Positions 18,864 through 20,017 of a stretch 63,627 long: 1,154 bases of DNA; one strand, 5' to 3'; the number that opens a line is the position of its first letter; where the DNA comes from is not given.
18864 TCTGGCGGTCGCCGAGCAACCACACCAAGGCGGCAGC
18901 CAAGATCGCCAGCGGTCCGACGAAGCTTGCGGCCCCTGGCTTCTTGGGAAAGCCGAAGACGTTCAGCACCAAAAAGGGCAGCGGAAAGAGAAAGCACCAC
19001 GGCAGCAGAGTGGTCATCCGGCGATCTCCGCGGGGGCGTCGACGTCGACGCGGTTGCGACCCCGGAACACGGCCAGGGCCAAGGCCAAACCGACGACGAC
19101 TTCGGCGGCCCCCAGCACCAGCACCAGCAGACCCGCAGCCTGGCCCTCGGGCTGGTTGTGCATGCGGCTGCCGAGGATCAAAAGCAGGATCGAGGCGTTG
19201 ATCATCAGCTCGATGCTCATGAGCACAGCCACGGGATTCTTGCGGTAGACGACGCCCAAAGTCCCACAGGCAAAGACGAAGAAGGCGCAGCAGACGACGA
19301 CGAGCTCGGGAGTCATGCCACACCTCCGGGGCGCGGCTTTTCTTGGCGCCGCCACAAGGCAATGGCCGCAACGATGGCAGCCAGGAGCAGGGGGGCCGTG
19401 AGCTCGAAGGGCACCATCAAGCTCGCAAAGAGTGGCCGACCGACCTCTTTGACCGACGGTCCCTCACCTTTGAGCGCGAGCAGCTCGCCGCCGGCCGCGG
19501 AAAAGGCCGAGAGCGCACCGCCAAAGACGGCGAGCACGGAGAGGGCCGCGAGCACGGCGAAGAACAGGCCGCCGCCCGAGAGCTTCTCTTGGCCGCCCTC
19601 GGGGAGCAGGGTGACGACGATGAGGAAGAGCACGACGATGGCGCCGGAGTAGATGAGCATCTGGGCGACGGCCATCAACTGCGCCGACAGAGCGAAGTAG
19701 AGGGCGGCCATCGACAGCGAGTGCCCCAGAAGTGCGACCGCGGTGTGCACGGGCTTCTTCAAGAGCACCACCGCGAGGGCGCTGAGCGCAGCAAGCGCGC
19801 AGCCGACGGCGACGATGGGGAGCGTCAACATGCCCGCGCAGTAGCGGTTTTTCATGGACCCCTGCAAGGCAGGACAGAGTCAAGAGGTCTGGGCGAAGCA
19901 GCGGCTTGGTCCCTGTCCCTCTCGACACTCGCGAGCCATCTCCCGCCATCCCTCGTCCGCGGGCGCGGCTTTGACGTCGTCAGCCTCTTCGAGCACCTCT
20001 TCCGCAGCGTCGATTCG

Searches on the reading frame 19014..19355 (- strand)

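Call 61: search_protein_families(library=pfam, proteins=[window:19014-19355:-], max_evalue=0.001)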
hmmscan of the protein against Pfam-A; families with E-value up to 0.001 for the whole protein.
window:19014-19355:- (113 aa): 1 family
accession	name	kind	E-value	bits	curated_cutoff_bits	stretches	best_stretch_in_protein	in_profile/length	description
PF00420.29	Oxidored_q2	-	4.3e-22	78.1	26.1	1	21-107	3-89/95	NADH-ubiquinone/plastoquinone oxidoreductase chain 4L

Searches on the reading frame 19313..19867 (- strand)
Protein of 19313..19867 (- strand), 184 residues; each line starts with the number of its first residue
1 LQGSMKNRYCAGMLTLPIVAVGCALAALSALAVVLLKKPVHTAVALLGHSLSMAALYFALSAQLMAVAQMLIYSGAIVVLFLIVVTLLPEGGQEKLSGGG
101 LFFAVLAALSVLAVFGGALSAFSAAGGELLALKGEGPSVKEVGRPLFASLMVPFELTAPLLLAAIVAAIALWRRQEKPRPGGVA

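Call 61: search_protein_families(library=pfam, proteins=[window:19313-19867:-], max_evalue=0.001)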
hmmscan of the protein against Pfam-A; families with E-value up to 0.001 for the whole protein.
window:19313-19867:- (184 aa): 2 families
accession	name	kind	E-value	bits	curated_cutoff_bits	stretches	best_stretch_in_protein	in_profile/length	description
PF00499.25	Oxidored_q3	-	4.5e-26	91.8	33.2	1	29-171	1-146/146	NADH-ubiquinone/plastoquinone oxidoreductase chain 6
PF13244.11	MbhD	-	0.00026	21.5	27.2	1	24-89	1-66/67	MBH, subunit D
